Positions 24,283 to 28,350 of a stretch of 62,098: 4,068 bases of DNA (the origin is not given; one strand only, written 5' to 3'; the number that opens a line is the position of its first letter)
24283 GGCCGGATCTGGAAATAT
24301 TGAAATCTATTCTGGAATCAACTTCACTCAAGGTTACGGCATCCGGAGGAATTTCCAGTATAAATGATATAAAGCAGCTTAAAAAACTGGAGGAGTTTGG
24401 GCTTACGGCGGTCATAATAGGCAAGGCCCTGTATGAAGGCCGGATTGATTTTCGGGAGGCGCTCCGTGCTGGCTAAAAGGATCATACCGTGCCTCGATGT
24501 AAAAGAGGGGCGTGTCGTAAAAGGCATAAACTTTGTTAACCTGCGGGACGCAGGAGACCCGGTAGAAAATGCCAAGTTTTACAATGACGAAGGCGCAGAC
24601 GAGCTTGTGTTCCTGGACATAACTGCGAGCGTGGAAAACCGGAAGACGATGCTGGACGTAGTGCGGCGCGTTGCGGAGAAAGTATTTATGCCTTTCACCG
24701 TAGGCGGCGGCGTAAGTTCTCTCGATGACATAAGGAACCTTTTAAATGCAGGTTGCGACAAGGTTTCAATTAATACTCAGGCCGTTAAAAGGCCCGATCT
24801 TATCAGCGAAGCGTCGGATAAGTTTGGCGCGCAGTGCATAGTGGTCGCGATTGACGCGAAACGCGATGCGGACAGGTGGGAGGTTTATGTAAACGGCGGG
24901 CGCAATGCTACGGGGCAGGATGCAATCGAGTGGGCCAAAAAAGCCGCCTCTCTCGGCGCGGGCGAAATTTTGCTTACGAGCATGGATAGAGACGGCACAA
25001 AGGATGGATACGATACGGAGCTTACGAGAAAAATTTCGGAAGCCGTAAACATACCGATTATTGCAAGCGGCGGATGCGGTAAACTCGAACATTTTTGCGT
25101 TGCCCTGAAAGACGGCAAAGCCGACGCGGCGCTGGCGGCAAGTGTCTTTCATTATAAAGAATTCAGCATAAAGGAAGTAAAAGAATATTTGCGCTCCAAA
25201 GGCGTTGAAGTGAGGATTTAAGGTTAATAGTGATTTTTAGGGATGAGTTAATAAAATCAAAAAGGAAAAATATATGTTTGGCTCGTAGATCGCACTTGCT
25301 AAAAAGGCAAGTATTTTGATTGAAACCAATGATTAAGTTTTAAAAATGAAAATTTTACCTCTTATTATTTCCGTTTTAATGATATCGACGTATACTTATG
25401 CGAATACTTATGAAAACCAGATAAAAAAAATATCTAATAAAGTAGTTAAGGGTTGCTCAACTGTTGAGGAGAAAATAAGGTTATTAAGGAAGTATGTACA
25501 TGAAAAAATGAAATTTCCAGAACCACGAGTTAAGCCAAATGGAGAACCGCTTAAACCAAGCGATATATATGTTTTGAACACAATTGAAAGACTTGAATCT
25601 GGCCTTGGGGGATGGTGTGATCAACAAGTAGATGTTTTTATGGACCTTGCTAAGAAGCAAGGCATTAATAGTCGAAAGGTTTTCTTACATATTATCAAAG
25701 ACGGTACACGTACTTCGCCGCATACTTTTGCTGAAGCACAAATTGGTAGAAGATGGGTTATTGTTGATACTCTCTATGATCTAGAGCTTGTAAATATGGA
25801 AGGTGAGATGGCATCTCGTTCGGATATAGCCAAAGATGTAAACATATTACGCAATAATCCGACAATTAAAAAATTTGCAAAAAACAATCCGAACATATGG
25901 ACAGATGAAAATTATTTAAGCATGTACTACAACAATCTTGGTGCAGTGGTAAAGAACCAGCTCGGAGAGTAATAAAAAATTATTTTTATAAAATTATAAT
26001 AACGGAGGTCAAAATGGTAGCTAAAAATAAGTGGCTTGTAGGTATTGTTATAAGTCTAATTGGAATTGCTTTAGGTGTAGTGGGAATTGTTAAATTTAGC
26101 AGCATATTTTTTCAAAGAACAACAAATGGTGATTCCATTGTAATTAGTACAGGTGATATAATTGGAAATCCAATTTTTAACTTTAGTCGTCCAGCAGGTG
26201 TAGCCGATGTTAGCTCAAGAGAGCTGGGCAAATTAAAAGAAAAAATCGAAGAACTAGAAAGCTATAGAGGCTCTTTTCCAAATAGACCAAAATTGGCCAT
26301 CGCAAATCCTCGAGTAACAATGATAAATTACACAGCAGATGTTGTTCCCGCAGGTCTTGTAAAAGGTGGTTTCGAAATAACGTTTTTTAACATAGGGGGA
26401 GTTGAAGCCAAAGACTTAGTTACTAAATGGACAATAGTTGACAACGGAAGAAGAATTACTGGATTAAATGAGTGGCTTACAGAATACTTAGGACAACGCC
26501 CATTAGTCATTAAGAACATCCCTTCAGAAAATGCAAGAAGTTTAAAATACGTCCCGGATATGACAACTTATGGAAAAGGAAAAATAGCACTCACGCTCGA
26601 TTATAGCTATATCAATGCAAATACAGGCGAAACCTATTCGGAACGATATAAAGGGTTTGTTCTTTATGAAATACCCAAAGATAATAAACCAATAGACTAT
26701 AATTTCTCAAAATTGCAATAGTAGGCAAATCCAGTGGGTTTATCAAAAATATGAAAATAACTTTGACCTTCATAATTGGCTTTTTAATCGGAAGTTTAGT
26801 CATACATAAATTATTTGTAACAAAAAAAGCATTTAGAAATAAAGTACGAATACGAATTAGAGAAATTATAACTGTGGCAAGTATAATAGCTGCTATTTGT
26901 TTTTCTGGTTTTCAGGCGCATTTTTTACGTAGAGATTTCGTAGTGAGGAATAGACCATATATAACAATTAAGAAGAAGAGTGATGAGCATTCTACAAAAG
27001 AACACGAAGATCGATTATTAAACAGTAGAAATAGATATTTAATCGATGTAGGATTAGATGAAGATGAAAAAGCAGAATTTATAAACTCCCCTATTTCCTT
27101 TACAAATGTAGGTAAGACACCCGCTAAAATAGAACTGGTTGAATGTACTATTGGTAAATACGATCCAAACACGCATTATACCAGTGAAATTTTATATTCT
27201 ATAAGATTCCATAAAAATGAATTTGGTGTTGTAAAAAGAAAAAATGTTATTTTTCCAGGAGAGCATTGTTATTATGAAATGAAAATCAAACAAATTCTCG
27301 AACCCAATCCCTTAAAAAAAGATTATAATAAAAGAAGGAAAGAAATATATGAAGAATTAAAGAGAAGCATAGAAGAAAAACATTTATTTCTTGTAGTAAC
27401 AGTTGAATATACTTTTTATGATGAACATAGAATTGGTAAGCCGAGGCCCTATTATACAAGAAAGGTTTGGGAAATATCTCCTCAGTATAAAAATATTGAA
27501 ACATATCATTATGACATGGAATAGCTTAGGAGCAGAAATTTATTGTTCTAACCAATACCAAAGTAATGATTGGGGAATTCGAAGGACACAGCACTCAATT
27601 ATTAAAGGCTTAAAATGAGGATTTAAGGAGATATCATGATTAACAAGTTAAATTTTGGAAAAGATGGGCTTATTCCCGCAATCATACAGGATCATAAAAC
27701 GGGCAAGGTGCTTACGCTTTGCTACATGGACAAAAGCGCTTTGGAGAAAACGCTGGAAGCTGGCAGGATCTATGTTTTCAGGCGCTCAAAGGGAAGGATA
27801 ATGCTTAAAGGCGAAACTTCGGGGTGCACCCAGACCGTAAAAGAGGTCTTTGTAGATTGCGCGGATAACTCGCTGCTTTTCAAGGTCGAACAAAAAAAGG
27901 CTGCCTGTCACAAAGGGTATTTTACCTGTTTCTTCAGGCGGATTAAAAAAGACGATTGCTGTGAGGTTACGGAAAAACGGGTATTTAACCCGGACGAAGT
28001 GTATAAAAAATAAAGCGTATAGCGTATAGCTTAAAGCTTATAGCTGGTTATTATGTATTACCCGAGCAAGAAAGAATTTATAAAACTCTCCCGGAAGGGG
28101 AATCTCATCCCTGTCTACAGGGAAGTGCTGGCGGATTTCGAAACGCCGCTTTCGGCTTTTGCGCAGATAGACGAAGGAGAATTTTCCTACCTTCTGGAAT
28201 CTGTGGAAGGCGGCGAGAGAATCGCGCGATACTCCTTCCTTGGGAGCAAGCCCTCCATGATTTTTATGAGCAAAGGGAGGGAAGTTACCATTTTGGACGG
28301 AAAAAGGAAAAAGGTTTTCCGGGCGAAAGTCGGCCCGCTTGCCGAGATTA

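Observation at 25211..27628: Cargo-only 2.4-kb AT-rich insertion, bounded by a 13-bp direct repeat, precisely between hisF and hisI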

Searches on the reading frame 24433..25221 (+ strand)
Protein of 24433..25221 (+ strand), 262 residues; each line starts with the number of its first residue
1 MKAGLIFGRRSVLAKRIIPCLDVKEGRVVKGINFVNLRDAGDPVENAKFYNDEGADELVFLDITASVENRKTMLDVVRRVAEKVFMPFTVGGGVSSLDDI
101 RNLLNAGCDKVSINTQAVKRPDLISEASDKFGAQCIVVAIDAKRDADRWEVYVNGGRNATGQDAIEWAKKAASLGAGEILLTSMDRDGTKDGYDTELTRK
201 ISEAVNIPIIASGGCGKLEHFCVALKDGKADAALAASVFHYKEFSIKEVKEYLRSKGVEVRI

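Call 6: search_protein_families(library=pfam, proteins=[window:24433-25221:+], max_evalue=1)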
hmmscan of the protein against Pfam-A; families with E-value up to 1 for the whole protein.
window:24433-25221:+ (262 aa): 10 families
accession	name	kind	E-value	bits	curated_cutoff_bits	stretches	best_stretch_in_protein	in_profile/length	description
PF00977.27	His_biosynth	-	1.4e-89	299.9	23.6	1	16-244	1-227/228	Histidine biosynthesis protein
PF03060.21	NMO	-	1.8e-06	28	28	1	164-249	145-236/331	Nitronate monooxygenase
PF02581.23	TMP-TENI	-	1.9e-05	24.6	27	2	168-216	113-159/180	Thiamine monophosphate synthase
PF01207.24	Dus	-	1.9e-05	24.4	20.4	1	44-130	141-229/311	Dihydrouridine synthase (Dus)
PF04309.18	G3P_antiterm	-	0.00033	20.6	27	1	73-117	127-171/173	Glycerol-3-phosphate responsive antiterminator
PF05690.20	ThiG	-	0.00053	19.8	23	1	76-127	166-217/247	Thiazole biosynthesis protein ThiG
PF00478.31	IMPDH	-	0.0049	16.4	25.6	1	43-113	105-172/345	IMP dehydrogenase / GMP reductase domain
PF04055.27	Radical_SAM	-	0.014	16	29.5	0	36-119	26-113/166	Radical SAM superfamily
PF01180.27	DHO_dh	-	0.021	14.4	27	0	71-120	224-275/291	Dihydroorotate dehydrogenase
PF01791.15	DeoC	-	0.12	12.4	23.8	0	63-101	167-205/229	DeoC/LacD family aldolase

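Call 8: find_encoding_contigs(protein=window:24433-25221:+, flank=6000, max_places=10)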
Protein window:24433-25221:+ (262 aa): 1 contig read that carries it; 1 place shown.
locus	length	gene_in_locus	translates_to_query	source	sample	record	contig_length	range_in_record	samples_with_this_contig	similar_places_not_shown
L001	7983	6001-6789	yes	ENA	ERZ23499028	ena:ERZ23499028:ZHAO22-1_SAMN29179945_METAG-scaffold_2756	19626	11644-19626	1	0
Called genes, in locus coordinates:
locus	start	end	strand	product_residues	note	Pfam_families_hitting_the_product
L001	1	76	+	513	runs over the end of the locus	PF00089:Trypsin, PF13365:Trypsin_2, PF00595:PDZ, PF13180:PDZ_2, PF17820:PDZ_6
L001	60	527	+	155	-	PF21982:RecX_HTH1, PF02631:RecX_HTH2, PF21981:RecX_HTH3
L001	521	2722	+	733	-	PF01411:tRNA-synt_2c, PF07973:tRNA_SAD, PF02272:DHHA1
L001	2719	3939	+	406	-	PF00815:Histidinol_dh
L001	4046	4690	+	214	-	PF00475:IGPD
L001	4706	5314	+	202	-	PF00117:GATase, PF01174:SNO (weak), PF07685:GATase_3 (weak)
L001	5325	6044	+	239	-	PF00977:His_biosynth, PF01207:Dus (faint)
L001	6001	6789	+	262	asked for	PF00977:His_biosynth, PF01207:Dus (faint), PF02581:TMP-TENI (faint), PF03060:NMO (faint)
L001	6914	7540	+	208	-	PF01841:Transglut_core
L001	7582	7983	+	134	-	?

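Call 10: find_related_loci(query=window:24433-25221:+, collection=genome_contigs, flank=6000)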
Query window:24433-25221:+ (262 aa) in genome_contigs; peptide patterns used: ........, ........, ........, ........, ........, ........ (x = any residue, [..] = any of these).
600 stretches matched a pattern (row limit reached: there are more); 590 encode a relative of the query (tblastn E <= 1e-3); the best 80 are kept; 80 distinct loci.
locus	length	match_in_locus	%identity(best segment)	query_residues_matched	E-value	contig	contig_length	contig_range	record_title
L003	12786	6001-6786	80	1-261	3e-135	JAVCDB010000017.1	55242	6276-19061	MAG: Candidatus Aadella gelida isolate MAG_3300035698_848 Ga0374944_516674, whole genome shotgun sequence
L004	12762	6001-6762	78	9-261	8e-131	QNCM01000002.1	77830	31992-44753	MAG: Candidatus Makaraimicrobium thalassicum isolate B134_G9 B134_Guay9_scaffold_00010, whole genome shotgun sequence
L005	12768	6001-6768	77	12-260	3e-129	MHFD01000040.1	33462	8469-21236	MAG: Omnitrophica bacterium RBG_13_46_9 RBG_13_scaffold_2494, whole genome shotgun sequence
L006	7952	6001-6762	71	12-262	2e-121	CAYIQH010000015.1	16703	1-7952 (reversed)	MAG TPA_asm: uncultured Planctomycetia bacterium isolate ERP119705_co25_654 genome assembly, contig: NODE_2336_length_16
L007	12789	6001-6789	73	1-262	1e-121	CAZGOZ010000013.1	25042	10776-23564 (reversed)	MAG TPA_asm: uncultured Planctomycetia bacterium isolate binchicken_co332_45 genome assembly, contig: NODE_257_length_25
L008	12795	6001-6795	69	12-262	7e-120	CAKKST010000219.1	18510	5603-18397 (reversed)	Nitrospiria bacterium isolate Hainich-H51-bin250-1 genome assembly, contig: H51-bin250_1_Hain_H51_02um_R2_948_length_185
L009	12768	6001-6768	69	12-262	1e-119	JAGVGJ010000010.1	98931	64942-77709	MAG: Candidatus Omnitrophota bacterium isolate DeMMO2_5 c_000000036575, whole genome shotgun sequence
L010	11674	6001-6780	68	3-262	1e-118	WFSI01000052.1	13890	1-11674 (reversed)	MAG: Aquificota bacterium isolate S016_37 k151_333394, whole genome shotgun sequence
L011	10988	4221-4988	68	11-261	2e-118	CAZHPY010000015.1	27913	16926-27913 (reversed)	MAG TPA_asm: uncultured Planctomycetia bacterium isolate binchicken_co220_179 genome assembly, contig: NODE_993_length_2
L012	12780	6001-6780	66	8-262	4e-118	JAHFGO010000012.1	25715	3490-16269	MAG: Candidatus Omnitrophota bacterium isolate nzgw317 NODE_509_length_25716_cov_3.249150, whole genome shotgun sequence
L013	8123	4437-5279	64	12-262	6e-118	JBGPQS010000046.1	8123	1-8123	MAG: Thermodesulfovibrionia bacterium isolate OBJ1_062018_150_27 k141_1354065_length_8123_cov_8.0000, whole genome shotg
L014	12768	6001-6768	68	12-262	3e-117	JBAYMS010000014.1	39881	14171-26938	MAG: Candidatus Omnitrophota bacterium isolate SO_2016_LW1_45 scaffold00747_LW64-88_2016, whole genome shotgun sequence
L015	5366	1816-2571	68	11-262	4e-117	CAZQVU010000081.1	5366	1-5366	MAG TPA_asm: uncultured Planctomycetia bacterium isolate binchicken_co6_456 genome assembly, contig: NODE_20510_length_5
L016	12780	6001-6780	67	3-262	2e-116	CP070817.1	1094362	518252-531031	MAG: Deltaproteobacteria bacterium isolate bin116 chromosome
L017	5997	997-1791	66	11-261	2e-116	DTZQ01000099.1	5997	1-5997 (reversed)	MAG TPA_asm: Armatimonadota bacterium isolate UWMA-0252 k99_131437, whole genome shotgun sequence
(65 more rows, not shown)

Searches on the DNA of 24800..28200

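Call 46: search_rna_families(source=window, start=24800, end=28200, threshold=evalue, max_evalue=1)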
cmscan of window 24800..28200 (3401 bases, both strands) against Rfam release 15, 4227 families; matches with E-value up to 1: 0.
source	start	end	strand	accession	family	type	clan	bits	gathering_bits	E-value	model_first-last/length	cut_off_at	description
